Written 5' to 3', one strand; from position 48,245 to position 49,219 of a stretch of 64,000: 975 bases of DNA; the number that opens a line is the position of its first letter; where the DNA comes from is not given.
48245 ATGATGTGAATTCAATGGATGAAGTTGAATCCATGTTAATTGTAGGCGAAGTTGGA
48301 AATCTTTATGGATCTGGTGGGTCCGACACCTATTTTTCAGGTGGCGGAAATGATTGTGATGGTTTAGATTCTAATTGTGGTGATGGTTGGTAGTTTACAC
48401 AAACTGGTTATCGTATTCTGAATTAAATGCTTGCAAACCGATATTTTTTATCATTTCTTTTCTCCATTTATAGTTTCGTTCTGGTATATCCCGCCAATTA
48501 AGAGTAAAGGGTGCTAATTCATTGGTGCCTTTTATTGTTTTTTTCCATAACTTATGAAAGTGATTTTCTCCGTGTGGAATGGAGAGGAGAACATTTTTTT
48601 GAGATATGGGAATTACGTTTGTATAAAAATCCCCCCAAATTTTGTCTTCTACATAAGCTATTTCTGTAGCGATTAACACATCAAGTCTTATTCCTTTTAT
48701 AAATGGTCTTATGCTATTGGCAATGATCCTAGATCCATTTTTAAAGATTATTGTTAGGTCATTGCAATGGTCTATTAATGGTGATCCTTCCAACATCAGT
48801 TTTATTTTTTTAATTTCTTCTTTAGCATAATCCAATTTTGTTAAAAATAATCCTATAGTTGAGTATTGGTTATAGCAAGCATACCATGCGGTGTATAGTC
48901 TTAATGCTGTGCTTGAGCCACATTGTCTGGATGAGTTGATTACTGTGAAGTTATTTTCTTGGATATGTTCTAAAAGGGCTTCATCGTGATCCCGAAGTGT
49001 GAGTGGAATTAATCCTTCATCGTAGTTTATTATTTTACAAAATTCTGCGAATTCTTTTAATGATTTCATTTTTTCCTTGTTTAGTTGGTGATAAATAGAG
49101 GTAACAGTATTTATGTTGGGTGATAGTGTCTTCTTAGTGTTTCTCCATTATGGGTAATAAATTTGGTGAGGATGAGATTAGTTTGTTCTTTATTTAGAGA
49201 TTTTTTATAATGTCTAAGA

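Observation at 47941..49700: Minus-strand module: ATPase-only terminase paralog, upstream mini-ORF, iterated repeats and a ClpX zinc-finger-like gene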

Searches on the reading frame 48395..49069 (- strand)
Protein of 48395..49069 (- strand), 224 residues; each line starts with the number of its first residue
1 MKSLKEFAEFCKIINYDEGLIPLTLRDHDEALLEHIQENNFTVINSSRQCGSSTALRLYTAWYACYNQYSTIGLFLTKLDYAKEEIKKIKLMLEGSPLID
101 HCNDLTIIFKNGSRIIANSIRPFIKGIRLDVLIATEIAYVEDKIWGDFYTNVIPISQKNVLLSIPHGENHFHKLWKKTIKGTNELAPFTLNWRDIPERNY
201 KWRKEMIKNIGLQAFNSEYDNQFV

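Call 6: search_protein_families(library=pfam, proteins=[window:48395-49069:-], max_evalue=0.1)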
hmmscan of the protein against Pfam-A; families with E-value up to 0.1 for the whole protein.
window:48395-49069:- (224 aa): 1 family
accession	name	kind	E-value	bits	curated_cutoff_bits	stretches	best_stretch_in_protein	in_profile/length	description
PF03237.21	Terminase_6N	-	0.031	14.4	22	1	44-223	2-200/215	Terminase large subunit, T4likevirus-type, N-terminal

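Call 7: search_protein_families(library=phrogs, proteins=[window:48395-49069:-], max_evalue=0.1)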
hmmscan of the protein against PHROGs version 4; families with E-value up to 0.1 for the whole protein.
window:48395-49069:- (224 aa): 5 families
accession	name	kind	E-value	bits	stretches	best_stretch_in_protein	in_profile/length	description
phrog_5989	-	head and packaging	1.6e-20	74.5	1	9-219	127-330/347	terminase large subunit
phrog_2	-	head and packaging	3.4e-09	37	1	21-224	262-455/807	terminase large subunit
phrog_36964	-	head and packaging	4.7e-09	35.8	1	54-224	436-631/890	terminase large subunit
phrog_38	-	head and packaging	2e-05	24.4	1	5-99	271-366/760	terminase large subunit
phrog_7579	-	head and packaging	3.6e-05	24.1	1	25-177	3-160/239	terminase large subunit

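Call 8: search_dna_similar(query=window:48395-49069:-, collection=phages, mode=protein, max_rows=30, max_evalue=0.001)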
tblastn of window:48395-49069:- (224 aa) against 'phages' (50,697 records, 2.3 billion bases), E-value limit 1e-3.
Records with a match: 2273; places in all: 2323; records where one place covers at least 80% of the query: 2149.
Best place of each record, by identity: <60% 2273.
By first word of the organism name: Escherichia 637; Synechococcus 378; Klebsiella 286; Vibrio 123; Shigella 83; Aeromonas 77; Acinetobacter 71; Cyanophage 61; Enterobacter 56; Campylobacter 52; and 56 more.
By host as written in the record: - 429; Escherichia coli 270; Synechococcus 107; Klebsiella pneumoniae 95; Synechococcus sp. 38; Synechococcus sp. WH7803 28; Escherichia coli B 28; Aeromonas salmonicida 27; and 493 more.
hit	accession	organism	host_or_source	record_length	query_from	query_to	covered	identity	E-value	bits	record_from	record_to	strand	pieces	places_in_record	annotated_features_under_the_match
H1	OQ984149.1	Phage C48C1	-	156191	2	223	99%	33.6%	1e-33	132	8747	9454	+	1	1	terminase large subunit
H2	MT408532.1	Synechococcus phage SynMITS9220M01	Synechococcus sp. MIT S9220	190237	10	224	96%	31.9%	7e-30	122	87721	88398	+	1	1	terminase DNA packaging enzyme large subunit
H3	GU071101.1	Prochlorococcus phage P-HM1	Prochlorococcus sp. MED4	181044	10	224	96%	31.4%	3e-30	122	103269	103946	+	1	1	gp17: terminase DNA packaging enzyme large subunit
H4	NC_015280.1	Prochlorococcus phage P-HM1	Prochlorococcus sp. MED4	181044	10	224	96%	31.4%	3e-30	122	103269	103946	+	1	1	gp17: terminase large subunit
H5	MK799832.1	Synechococcus phage S-B05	Synechococcus sp. MW02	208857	7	224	97%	30.9%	9e-28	115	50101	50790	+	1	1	terminase DNA packaging enzyme large subunit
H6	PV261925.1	Synechococcus phage RB11-B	Synechococcus sp. MW02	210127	7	224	97%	30.9%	9e-28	115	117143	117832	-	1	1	terminase large subunit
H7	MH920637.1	Synechococcus phage S-B43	Synechococcus sp. MW02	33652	7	224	97%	30.9%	9e-28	115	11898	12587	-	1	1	terminase large subunit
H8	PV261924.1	Synechococcus phage RN05-S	Synechococcus sp. MW02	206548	7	224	97%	30.9%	9e-28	115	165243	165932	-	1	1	erminase large subunit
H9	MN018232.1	Synechococcus phage S-B43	Synechococcus sp. MW02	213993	7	224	97%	30.9%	9e-28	115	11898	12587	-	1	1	terminase large subunit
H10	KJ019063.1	Synechococcus phage S-MbCM6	-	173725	10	224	96%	31.0%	7e-32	127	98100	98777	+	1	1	terminase large subunit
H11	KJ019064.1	Synechococcus phage S-MbCM6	-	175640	10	224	96%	31.0%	7e-32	127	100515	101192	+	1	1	terminase large subunit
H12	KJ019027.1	Synechococcus phage S-MbCM6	-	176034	10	224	96%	31.0%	7e-32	127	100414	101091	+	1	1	terminase large subunit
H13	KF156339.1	Synechococcus phage S-MbCM25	Synechococcus sp. WH7803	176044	10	224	96%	31.0%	7e-32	127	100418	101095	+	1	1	RNA-DNA + DNA-DNA helicase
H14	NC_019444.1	Synechococcus phage S-MbCM6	-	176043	10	224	96%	31.0%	7e-32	127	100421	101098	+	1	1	terminase large subunit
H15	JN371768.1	Synechococcus phage S-MbCM6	-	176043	10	224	96%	31.0%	7e-32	127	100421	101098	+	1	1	gp17 terminase large subunit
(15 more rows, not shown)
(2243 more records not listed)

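Call 11: search_solved_structures(query=window:48395-49069:-, max_evalue=0.01, show_alignments=2)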
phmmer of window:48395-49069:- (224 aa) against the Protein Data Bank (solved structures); distinct sequences matched with E-value up to 0.01: 3.
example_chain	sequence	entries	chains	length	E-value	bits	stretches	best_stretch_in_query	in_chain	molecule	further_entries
3ezk_A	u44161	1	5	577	2e-19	73.2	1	7-201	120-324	DNA packaging protein Gp17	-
2o0h_A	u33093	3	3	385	2.1e-19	73.1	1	7-201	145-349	DNA packaging protein Gp17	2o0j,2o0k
3cpe_A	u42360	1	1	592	5.2e-19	71.8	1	7-201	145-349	DNA packaging protein Gp17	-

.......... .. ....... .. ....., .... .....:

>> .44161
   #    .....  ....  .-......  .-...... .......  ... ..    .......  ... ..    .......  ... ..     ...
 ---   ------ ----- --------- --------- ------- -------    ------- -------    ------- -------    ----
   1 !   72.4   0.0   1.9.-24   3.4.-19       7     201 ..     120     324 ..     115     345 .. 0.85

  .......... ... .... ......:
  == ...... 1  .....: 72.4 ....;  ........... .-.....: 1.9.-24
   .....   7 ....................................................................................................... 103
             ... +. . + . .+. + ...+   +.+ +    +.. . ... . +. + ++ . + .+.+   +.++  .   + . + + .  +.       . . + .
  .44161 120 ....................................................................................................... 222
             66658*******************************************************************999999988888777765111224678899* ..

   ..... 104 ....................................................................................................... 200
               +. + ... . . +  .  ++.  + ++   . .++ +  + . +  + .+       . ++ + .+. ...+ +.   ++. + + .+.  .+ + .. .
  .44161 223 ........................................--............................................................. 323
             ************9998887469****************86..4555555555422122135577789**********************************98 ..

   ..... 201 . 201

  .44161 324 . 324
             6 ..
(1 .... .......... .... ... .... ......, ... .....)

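Call 13: find_homologous_proteins(query=window:48395-49069:-, max_evalue=0.00001)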
Query window:48395-49069:- (224 aa): 1 proteins with E <= 0.00001 among 135 candidates.
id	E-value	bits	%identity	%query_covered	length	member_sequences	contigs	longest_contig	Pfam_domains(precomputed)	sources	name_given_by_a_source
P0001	1.3e-149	514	100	100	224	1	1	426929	-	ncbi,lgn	-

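Call 14: find_encoding_contigs(protein=P0001, flank=10000, max_places=6)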
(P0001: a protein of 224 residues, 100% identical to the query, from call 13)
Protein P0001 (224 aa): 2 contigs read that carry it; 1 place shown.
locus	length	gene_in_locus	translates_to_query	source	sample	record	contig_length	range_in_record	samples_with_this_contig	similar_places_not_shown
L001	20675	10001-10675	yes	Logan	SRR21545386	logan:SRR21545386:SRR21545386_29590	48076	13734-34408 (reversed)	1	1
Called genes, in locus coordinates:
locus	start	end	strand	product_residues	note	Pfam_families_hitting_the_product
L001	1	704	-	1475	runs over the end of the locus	-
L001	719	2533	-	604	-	-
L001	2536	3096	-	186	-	-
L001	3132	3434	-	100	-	-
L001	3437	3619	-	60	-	-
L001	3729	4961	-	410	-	-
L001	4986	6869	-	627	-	-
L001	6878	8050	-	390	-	-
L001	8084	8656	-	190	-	PF23849:Phage_TTP_2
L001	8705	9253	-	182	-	PF23849:Phage_TTP_2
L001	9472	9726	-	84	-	PF06689:zf-C4_ClpX (weak)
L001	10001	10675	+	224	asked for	-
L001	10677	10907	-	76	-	-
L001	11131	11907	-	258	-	-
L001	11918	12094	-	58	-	-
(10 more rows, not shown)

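Call 21: search_protein_representatives(protein=window:48395-49069:-)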
Query: 224 residues. Proteins with E-value up to 0.001 (for the whole library): 2823; up to 1e-10: 1082; up to 1e-30: 7. The best 150 are listed.
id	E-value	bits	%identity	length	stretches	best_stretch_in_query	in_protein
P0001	4.2e-150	513.7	100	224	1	1-224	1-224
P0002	1.0e-32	129.8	35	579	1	9-223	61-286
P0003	4.1e-32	127.8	34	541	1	9-223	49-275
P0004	1.5e-31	125.9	38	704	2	25-223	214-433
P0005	8.7e-31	123.5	33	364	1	7-224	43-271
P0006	9.6e-31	123.3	37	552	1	7-224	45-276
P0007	1.0e-30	123.2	36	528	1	9-221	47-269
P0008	3.9e-30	121.3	33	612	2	7-223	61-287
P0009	9.9e-30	120.0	34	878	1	9-223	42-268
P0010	3.2e-29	118.3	34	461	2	40-221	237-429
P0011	1.1e-28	116.5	33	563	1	9-223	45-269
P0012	1.3e-28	116.3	34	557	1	5-223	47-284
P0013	1.0e-27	113.4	33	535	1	9-223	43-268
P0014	1.1e-27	113.3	35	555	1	7-223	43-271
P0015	1.7e-27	112.7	33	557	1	9-224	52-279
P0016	1.8e-27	112.6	36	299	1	8-223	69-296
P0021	6.3e-27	110.8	34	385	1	9-224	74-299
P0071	2.5e-24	102.4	33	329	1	7-224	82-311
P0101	7.6e-23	97.5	31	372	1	2-222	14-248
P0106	1.3e-22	96.7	32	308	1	15-224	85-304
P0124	5.3e-22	94.7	33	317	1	11-224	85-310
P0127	8.9e-22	94.0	34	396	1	7-224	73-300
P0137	1.3e-21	93.4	34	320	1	15-223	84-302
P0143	1.8e-21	93.0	34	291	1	8-224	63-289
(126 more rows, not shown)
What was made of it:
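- On Large terminase (TerL), functional enzyme: Homology is nevertheless secure from phmmer, tblastn and PHROG (calls 7, 8, 21).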

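Call 25: search_protein_families(library=phrogs, proteins=[P0016, P0021, P0071, P0101, P0106, P0124, P0127, P0137, P0143, P0008], max_evalue=0.00001)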
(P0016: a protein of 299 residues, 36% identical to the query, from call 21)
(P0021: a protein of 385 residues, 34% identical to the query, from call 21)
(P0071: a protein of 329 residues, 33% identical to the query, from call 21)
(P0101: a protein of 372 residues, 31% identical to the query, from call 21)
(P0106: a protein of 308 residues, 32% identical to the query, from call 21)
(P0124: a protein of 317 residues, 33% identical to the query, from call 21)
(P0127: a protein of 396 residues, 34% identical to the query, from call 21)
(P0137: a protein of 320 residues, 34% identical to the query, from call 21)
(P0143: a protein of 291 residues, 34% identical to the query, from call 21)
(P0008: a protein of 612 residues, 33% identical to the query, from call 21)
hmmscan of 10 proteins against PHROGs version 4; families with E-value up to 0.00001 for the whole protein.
P0016 (299 aa): 4 families
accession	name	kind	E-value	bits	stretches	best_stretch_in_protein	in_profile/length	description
phrog_5989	-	head and packaging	1.6e-44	153.4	1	33-294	90-332/347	terminase large subunit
phrog_36964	-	head and packaging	7.3e-24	84.8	1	113-296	435-630/890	terminase large subunit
phrog_2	-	head and packaging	5.1e-16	59.6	1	81-297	262-455/807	terminase large subunit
phrog_7579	-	head and packaging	8.9e-10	39.2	1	98-253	16-165/239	terminase large subunit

P0021 (385 aa): 4 families
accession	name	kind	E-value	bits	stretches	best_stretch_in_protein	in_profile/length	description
phrog_5989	-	head and packaging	3.9e-43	148.9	1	35-296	88-332/347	terminase large subunit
phrog_36964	-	head and packaging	3.3e-25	89.3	2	114-310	432-641/890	terminase large subunit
phrog_2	-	head and packaging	3.1e-24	86.8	1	83-306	261-459/807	terminase large subunit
phrog_38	-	head and packaging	1.1e-06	28.6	1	56-162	266-368/760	terminase large subunit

P0071 (329 aa): 5 families
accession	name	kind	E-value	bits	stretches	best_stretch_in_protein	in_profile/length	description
phrog_5989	-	head and packaging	1.3e-39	137.3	1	71-309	113-333/347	terminase large subunit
phrog_2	-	head and packaging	2.5e-30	106.9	1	58-322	250-466/807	terminase large subunit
phrog_36964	-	head and packaging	1.3e-24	87.3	1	133-312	439-632/890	terminase large subunit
phrog_7579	-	head and packaging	3e-09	37.5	1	120-312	22-215/239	terminase large subunit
phrog_9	-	head and packaging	4.1e-07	30.2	1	119-227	227-337/812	terminase large subunit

P0101 (372 aa): 10 families
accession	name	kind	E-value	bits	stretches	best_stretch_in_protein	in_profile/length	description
phrog_5989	-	head and packaging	3.7e-37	129.2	1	4-250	109-335/347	terminase large subunit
phrog_36964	-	head and packaging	5.8e-18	65.3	1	65-250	435-631/890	terminase large subunit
phrog_2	-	head and packaging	1.9e-13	51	1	35-246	261-437/807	terminase large subunit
phrog_7579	-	head and packaging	1e-10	42.2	1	35-206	1-163/239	terminase large subunit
phrog_9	-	head and packaging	1.8e-10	41.3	1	19-169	191-343/812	terminase large subunit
phrog_6681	-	head and packaging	4.5e-09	36.2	1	55-205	181-351/758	terminase large subunit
phrog_26724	-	unknown function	2.3e-08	34.8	1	24-154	22-148/192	-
phrog_15503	-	unknown function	7.1e-08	33.1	1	34-169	68-206/245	-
phrog_66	-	integration and excision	2.8e-06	28.3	1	251-310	81-140/412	excisionase and transcriptional regulator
phrog_28229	-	unknown function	3e-06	28.6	1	74-159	43-129/154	-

P0106 (308 aa): 5 families
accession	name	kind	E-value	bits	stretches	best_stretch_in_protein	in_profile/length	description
phrog_36964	-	head and packaging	6.5e-48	164.4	2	124-305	436-632/890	terminase large subunit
phrog_5989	-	head and packaging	3.4e-44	152.4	1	48-292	95-323/347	terminase large subunit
phrog_2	-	head and packaging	2.4e-27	97.1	1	73-305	250-456/807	terminase large subunit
phrog_7579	-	head and packaging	3.1e-15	57.1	1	111-306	19-216/239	terminase large subunit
phrog_675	-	head and packaging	4.1e-06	26.4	1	58-211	8-160/576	terminase large subunit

P0124 (317 aa): 7 families
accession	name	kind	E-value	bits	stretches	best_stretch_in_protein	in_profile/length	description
phrog_2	-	head and packaging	6.3e-30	105.6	1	69-311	250-456/807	terminase large subunit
phrog_5989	-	head and packaging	6.5e-26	92.3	1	71-311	115-336/347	terminase large subunit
phrog_36964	-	head and packaging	1.2e-21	77.5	1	128-311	436-632/890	terminase large subunit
phrog_38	-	head and packaging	6.7e-09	35.9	1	15-171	220-364/760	terminase large subunit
phrog_7579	-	head and packaging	3.8e-07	30.6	1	101-265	5-162/239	terminase large subunit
phrog_26724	-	unknown function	1.8e-06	28.7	1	79-181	15-115/192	-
phrog_675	-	head and packaging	6.4e-06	25.7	1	74-233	21-177/576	terminase large subunit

P0127 (396 aa): 3 families
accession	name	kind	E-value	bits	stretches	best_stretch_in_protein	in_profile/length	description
phrog_5989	-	head and packaging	3.1e-47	162.4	1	37-295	88-330/347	terminase large subunit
phrog_2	-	head and packaging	9.1e-23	81.9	1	79-318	256-462/807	terminase large subunit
phrog_36964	-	head and packaging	3e-21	76.2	2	120-302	436-633/890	terminase large subunit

P0137 (320 aa): 9 families
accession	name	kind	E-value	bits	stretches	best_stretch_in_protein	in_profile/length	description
phrog_5989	-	head and packaging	2.8e-34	119.8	1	73-301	121-333/347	terminase large subunit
phrog_2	-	head and packaging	2e-31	110.6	1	87-303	261-455/807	terminase large subunit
phrog_36964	-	head and packaging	2e-26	93.3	1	121-305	434-633/890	terminase large subunit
phrog_9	-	head and packaging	4.7e-09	36.6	1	72-213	187-330/812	terminase large subunit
phrog_7579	-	head and packaging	1.1e-08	35.6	1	112-312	21-223/239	terminase large subunit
phrog_6681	-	head and packaging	1.2e-07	31.4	1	111-249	180-342/758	terminase large subunit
phrog_675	-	head and packaging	4.3e-07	29.6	1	96-245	45-192/576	terminase large subunit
phrog_15503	-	unknown function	2.6e-06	28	1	93-228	70-208/245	-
phrog_28229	-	unknown function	6.8e-06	27.5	1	122-216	35-129/154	-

P0143 (291 aa): 7 families
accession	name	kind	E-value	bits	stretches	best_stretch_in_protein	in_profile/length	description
phrog_5989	-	head and packaging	4.7e-32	112.5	1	40-285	101-331/347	terminase large subunit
phrog_2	-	head and packaging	5.3e-22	79.4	1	75-271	263-450/807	terminase large subunit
phrog_36964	-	head and packaging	4.1e-14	52.6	1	92-242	421-571/890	terminase large subunit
phrog_15503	-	unknown function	3.4e-10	40.7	1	32-207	26-203/245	-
phrog_22646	-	unknown function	1.5e-08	35.1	1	72-180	31-143/374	-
phrog_7579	-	head and packaging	7.5e-08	32.9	1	90-270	15-196/239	terminase large subunit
phrog_9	-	head and packaging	2.8e-06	27.5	1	64-230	190-360/812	terminase large subunit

P0008 (612 aa): 5 families
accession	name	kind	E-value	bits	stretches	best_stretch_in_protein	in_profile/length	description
phrog_5989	-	head and packaging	4e-62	211.4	2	30-293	93-340/347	terminase large subunit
phrog_36964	-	head and packaging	2.2e-37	129.6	2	396-579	440-633/890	terminase large subunit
phrog_2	-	head and packaging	8.7e-27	95.2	2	359-579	262-457/807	terminase large subunit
phrog_7579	-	head and packaging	2.1e-10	41.2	1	366-526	6-162/239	terminase large subunit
phrog_26724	-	unknown function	4.3e-09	37.2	0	64-174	19-132/192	-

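Call 27: search_dna_similar(query=P0016, collection=phages, mode=protein, max_rows=25, max_evalue=1e-10)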
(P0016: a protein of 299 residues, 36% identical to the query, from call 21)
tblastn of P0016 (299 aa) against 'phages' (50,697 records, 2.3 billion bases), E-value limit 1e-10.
Records with a match: 2558; places in all: 2575; records where one place covers at least 80% of the query: 2162.
Best place of each record, by identity: <60% 2558.
By first word of the organism name: Escherichia 662; Synechococcus 378; Klebsiella 329; Salmonella 202; Vibrio 129; Shigella 89; Aeromonas 80; Acinetobacter 71; Cyanophage 61; Enterobacter 59; and 60 more.
By host as written in the record: - 461; Escherichia coli 274; Klebsiella pneumoniae 113; Synechococcus 107; Synechococcus sp. 38; Escherichia coli O157:H7 38; Salmonella enterica 29; Synechococcus sp. WH7803 28; and 566 more.
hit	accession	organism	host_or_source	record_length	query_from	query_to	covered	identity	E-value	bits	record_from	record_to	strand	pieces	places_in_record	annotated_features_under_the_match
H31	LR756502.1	uncultured phage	metagenomic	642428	5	270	89%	37.3%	4e-51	186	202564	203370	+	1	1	record has no annotation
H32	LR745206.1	uncultured phage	metagenomic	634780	25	270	82%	39.8%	2e-53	192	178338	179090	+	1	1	record has no annotation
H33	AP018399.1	Xanthomonas phage XacN1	Xanthomonas citri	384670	35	296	88%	36.2%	1e-42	161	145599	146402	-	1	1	terminase large subunit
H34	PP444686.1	Klebsiella phage vB_KM5a1-KLB1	Klebsiella sp. M5a1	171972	13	296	95%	33.3%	5e-34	136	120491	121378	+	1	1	terL large terminase subunit protein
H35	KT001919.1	Klebsiella phage Miro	Klebsiella pneumoniae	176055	13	296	95%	33.3%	5e-34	136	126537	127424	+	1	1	terminase large subunit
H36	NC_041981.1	Klebsiella phage Miro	Klebsiella pneumoniae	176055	13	296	95%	33.3%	5e-34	136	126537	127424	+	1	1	terminase large subunit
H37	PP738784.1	Klebsiella phage vB_KpnM_Toast_ER48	Klebsiella pneumoniae JHCK1 (BEI ...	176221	13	296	95%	33.3%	5e-34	136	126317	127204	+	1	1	terminase large subunit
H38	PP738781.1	Klebsiella phage vB_KpnM_Satellite_ER45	Klebsiella pneumoniae JHCK1 (BEI ...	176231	13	296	95%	33.3%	5e-34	136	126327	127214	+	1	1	terminase large subunit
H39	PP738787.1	Klebsiella phage vB_KpnM_Lychee_ER51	Klebsiella pneumoniae JHCK1 (BEI ...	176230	13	296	95%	33.3%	5e-34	136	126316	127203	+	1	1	terminase large subunit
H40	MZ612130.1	Klebsiella phage vB_KpnM-VAC66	Klebsiella pneumoniae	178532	13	296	95%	33.3%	5e-34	136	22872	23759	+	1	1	terminase large subunit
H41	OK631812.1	Raoultella phage Rpl1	Raoultella planticola K59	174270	13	296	95%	33.3%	5e-34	136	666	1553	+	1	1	terminase large subunit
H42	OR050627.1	Chryseobacterium phage MA9V-1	Chryseobacterium indologenes MA9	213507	2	298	99%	31.4%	2e-37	147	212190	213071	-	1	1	terminase family protein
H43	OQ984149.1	Phage C48C1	-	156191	27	296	90%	34.4%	9e-47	173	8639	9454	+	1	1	terminase large subunit | terminase small subunit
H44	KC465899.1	Pelagibacter phage HTVC008M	Candidatus Pelagibacter ubique HTCC1062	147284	34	296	88%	35.2%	3e-47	175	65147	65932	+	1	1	terminasee large subunit | tryptophan halogenase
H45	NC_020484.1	Pelagibacter phage HTVC008M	Candidatus Pelagibacter ubique HTCC1062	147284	34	296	88%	35.2%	3e-47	175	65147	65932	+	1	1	terminase large subunit | tryptophan halogenase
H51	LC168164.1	Tenacibaculum phage pT24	Tenacibaculum sp.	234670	5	298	98%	31.1%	5e-37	145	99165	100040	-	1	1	terminase large subunit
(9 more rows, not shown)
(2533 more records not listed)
